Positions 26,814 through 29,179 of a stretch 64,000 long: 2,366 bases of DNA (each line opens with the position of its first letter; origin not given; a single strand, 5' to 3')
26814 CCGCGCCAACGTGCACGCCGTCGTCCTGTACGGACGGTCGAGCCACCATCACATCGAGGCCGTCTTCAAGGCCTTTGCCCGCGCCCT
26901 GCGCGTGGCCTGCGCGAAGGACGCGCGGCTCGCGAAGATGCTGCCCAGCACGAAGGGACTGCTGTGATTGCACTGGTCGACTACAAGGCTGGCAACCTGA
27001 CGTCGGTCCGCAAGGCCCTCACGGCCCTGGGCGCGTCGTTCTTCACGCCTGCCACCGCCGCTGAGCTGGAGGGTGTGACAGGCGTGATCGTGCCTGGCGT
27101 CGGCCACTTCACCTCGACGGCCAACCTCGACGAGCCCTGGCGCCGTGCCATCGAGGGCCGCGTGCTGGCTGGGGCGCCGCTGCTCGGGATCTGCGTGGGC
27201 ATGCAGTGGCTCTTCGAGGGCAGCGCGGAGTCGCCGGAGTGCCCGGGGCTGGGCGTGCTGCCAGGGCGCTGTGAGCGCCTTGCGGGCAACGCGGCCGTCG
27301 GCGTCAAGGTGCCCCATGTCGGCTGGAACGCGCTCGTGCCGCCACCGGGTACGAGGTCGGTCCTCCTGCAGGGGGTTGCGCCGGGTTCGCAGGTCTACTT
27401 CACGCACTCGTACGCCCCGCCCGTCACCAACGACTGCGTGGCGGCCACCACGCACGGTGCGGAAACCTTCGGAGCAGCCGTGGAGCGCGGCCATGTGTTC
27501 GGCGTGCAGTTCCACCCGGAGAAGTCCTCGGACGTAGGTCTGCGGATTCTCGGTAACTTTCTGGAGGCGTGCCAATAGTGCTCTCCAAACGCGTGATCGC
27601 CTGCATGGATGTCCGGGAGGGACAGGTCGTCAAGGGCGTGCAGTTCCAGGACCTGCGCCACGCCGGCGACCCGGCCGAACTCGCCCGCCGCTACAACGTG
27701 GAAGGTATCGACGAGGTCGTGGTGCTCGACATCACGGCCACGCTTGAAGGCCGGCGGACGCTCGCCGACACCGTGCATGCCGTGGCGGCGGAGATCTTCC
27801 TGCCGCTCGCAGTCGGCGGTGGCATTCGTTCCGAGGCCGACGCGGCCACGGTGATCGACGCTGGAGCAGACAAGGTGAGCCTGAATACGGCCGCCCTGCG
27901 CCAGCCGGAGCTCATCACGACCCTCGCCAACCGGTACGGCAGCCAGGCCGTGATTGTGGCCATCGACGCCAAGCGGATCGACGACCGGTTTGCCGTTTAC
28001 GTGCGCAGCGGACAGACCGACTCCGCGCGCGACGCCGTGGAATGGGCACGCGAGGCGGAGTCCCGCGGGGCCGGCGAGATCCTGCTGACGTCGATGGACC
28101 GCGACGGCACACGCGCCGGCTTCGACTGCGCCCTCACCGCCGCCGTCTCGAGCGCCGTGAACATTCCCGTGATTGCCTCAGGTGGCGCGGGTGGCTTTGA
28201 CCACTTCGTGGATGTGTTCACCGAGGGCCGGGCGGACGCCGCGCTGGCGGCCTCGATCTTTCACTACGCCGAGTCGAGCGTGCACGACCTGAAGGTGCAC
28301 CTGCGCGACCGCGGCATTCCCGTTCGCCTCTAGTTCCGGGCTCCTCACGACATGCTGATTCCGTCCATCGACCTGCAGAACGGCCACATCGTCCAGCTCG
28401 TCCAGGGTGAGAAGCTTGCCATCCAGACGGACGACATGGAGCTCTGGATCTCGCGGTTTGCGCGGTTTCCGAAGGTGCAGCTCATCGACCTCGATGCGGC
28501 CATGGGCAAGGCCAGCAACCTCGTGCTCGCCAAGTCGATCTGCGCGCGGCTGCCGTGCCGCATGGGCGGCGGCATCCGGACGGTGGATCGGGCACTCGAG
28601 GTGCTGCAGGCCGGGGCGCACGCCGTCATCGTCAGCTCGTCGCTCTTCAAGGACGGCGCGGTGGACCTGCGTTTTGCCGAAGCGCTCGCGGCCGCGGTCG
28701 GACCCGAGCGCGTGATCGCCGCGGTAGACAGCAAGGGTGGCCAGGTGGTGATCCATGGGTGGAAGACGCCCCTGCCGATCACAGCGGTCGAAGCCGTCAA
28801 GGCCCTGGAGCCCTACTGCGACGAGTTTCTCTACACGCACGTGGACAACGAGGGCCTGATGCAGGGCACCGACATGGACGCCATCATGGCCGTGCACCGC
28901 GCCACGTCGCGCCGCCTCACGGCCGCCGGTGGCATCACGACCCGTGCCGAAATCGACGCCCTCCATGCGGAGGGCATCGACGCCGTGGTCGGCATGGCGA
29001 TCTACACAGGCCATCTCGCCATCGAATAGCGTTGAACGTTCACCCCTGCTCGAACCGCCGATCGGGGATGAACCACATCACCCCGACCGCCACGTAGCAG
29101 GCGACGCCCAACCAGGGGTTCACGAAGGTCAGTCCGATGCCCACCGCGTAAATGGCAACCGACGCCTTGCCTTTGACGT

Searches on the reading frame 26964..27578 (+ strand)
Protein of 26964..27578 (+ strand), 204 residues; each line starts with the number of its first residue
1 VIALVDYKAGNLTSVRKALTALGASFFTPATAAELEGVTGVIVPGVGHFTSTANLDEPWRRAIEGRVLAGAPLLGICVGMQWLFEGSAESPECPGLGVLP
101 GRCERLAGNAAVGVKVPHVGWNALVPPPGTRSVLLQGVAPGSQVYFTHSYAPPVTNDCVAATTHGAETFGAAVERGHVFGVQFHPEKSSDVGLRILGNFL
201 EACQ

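Call 6: search_protein_families(library=ncbifam, proteins=[window:26964-27578:+])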
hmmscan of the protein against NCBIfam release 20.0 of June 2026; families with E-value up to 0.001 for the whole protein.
window:26964-27578:+ (204 aa): 12 families
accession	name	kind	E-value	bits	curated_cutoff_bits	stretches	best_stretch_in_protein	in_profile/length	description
TIGR01855.1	IMP_synth_hisH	equivalog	2.9e-53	180.6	105.4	1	2-201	1-197/198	imidazole glycerol phosphate synthase subunit HisH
NF010608.0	PRK14004.1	equivalog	7.6e-40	136.8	216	1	1-201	1-208/210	imidazole glycerol phosphate synthase subunit HisH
TIGR00888.1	guaA_Nterm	equivalog_domain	2.2e-09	37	172.15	1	133-203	111-185/188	glutamine-hydrolyzing GMP synthase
NF001975.0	PRK00758.1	equivalog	5e-08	32.8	198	1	162-204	140-183/185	GMP synthase subunit A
TIGR00566.1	trpG_papA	subfamily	1.7e-06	28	121.05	0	155-201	144-191/192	glutamine amidotransferase of anthranilate synthase or aminodeoxychorismate synthase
NF000848.1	PRK00074.1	equivalog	3.7e-06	25.8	400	0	134-201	114-185/512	glutamine-hydrolyzing GMP synthase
NF006562.0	PRK09065.1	equivalog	0.00011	21.9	205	0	128-191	130-194/242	glutamine amidotransferase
TIGR03800.1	PLP_synth_Pdx2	equivalog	0.00024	21.1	105.55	0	17-85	16-85/184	pyridoxal 5'-phosphate synthase glutaminase subunit PdxT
NF005849.0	PRK07765.1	equivalog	0.00028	20.2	308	0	167-203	155-192/219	aminodeoxychorismate/anthranilate synthase component II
NF005458.0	PRK07053.1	equivalog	0.00036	20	250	0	61-83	74-96/234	glutamine amidotransferase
NF011201.0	PRK14607.1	equivalog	0.00045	19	670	0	159-202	144-188/534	bifunctional anthranilate synthase component II/anthranilate phosphoribosyltransferase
NF004169.0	PRK05637.1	equivalog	0.00063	19.4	332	0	42-187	51-189/210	anthranilate synthase component II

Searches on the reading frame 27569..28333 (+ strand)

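Call 6: search_protein_families(library=ncbifam, proteins=[window:27569-28333:+])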
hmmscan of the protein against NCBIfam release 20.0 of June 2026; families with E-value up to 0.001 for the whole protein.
window:27569-28333:+ (254 aa): 18 families
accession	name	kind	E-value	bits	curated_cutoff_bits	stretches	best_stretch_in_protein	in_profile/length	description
TIGR00735.1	hisF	equivalog_domain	1.1e-100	336.1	294.55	1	5-253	2-254/254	imidazole glycerol phosphate synthase subunit HisF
TIGR03572.1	WbuZ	equivalog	1.9e-81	272.8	299.7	1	5-233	2-232/232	glycosyl amidation-associated protein WbuZ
NF038364.1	AglZ_HisF2_fam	equivalog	3.2e-65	220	310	1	6-235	2-232/248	AglZ/HisF2 family acetamidino modification protein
NF010112.0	PRK13585.1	equivalog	7.3e-43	146.9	243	1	8-230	4-224/241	1-(5-phosphoribosyl)-5-[(5-phosphoribosylamino)methylideneamino]imidazole-4-carboxamide isomerase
TIGR00007.1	TIGR00007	equivalog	2e-33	116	228.95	1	9-208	1-199/231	1-(5-phosphoribosyl)-5-[(5-phosphoribosylamino)methylideneamino]imidazole-4-carboxamide isomerase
TIGR01919.1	hisA-trpF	equivalog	2.7e-21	76.2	306.45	1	9-216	5-211/243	bifunctional 1-(5-phosphoribosyl)-5-((5-phosphoribosylamino)methylideneamino)imidazole-4-carboxamide isomerase/phosphoribosylanthranilate is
NF010113.0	PRK13586.1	equivalog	3.3e-16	59.7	238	1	8-198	3-190/232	1-(5-phosphoribosyl)-5-((5-phosphoribosylamino)methylideneamino)imidazole-4-carboxamide isomerase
NF010114.0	PRK13587.1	equivalog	5.5e-14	52.4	305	1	44-207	43-201/234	1-(5-phosphoribosyl)-5-((5-phosphoribosylamino)methylideneamino)imidazole-4-carboxamide isomerase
NF003156.0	PRK04128.1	equivalog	1.7e-13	51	285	1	8-186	3-174/231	1-(5-phosphoribosyl)-5-((5-phosphoribosylamino)methylideneamino)imidazole-4-carboxamide isomerase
TIGR02129.1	hisA_euk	equivalog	4.5e-09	36.3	229.3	1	25-230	34-237/255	phosphoribosylformimino-5-aminoimidazole carboxamide ribotide isomerase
NF010712.0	PRK14114.1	equivalog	3.9e-08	33.1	327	1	18-207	12-197/241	1-(5-phosphoribosyl)-5-((5-phosphoribosylamino)methylideneamino)imidazole-4-carboxamide isomerase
NF003198.0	PRK04169.1-2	subfamily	8.6e-07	28.3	247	1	67-115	187-235/249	geranylgeranylglyceryl/heptaprenylglyceryl phosphate synthase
NF003376.0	PRK04452.1-2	subfamily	6.6e-06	25.2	280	0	141-205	61-130/313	acetyl-CoA decarbonylase/synthase complex subunit delta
NF005574.0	PRK07259.1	equivalog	9e-06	24.8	269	1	68-121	228-281/304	dihydroorotate dehydrogenase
TIGR00737.1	nifR3_yhdG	equivalog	0.00018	20.8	293.3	0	142-226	135-220/319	tRNA dihydrouridine synthase DusB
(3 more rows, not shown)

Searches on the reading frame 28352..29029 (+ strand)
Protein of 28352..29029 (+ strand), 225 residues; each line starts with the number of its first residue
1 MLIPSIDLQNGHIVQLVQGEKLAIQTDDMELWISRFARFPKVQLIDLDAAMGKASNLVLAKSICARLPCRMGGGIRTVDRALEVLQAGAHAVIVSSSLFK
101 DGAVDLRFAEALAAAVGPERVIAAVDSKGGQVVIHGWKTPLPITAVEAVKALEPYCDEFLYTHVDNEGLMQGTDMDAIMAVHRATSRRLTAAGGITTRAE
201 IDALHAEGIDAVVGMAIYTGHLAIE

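Call 6: search_protein_families(library=ncbifam, proteins=[window:28352-29029:+])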
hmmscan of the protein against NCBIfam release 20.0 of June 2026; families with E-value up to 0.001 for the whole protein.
window:28352-29029:+ (225 aa): 18 families
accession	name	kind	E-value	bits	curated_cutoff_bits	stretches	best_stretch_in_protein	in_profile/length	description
TIGR00007.1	TIGR00007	equivalog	4.3e-45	154.1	228.95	1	2-224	1-228/231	1-(5-phosphoribosyl)-5-[(5-phosphoribosylamino)methylideneamino]imidazole-4-carboxamide isomerase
NF010112.0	PRK13585.1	equivalog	2.8e-40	138.4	243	1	2-224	5-231/241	1-(5-phosphoribosyl)-5-[(5-phosphoribosylamino)methylideneamino]imidazole-4-carboxamide isomerase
NF010113.0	PRK13586.1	equivalog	4e-26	92.1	238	1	2-222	4-226/232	1-(5-phosphoribosyl)-5-((5-phosphoribosylamino)methylideneamino)imidazole-4-carboxamide isomerase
NF003156.0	PRK04128.1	equivalog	6.1e-24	85.2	285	1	2-223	4-220/231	1-(5-phosphoribosyl)-5-((5-phosphoribosylamino)methylideneamino)imidazole-4-carboxamide isomerase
TIGR02129.1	hisA_euk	equivalog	6.2e-18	65.4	229.3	1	59-213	68-233/255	phosphoribosylformimino-5-aminoimidazole carboxamide ribotide isomerase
TIGR03572.1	WbuZ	equivalog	7.5e-18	64.7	299.7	1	2-214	6-226/232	glycosyl amidation-associated protein WbuZ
NF038364.1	AglZ_HisF2_fam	equivalog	5.6e-16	58.7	310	1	44-213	48-223/248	AglZ/HisF2 family acetamidino modification protein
NF010114.0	PRK13587.1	equivalog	1.3e-15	57.7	305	1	2-217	4-224/234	1-(5-phosphoribosyl)-5-((5-phosphoribosylamino)methylideneamino)imidazole-4-carboxamide isomerase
TIGR01919.1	hisA-trpF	equivalog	3.9e-15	56.1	306.45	1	2-222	5-233/243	bifunctional 1-(5-phosphoribosyl)-5-((5-phosphoribosylamino)methylideneamino)imidazole-4-carboxamide isomerase/phosphoribosylanthranilate is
NF010712.0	PRK14114.1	equivalog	2.2e-14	53.5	327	1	2-202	3-204/241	1-(5-phosphoribosyl)-5-((5-phosphoribosylamino)methylideneamino)imidazole-4-carboxamide isomerase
TIGR00735.1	hisF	equivalog_domain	3.7e-09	36.2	294.55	1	3-218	7-232/254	imidazole glycerol phosphate synthase subunit HisF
TIGR00734.1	hisAF_rel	hypoth_equivalog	7.1e-06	26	179.85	1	42-221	53-220/221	HisA/HisF family protein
TIGR01768.1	GGGP-family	subfamily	7.1e-06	25.7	113.25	0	60-97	173-210/224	geranylgeranylglyceryl phosphate synthase family protein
NF003198.0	PRK04169.1-2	subfamily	1.4e-05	24.3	247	0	66-103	197-234/249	geranylgeranylglyceryl/heptaprenylglyceryl phosphate synthase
NF002231.0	PRK01130.1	subfamily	0.00022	20.3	189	0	165-217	160-213/230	putative N-acetylmannosamine-6-phosphate 2-epimerase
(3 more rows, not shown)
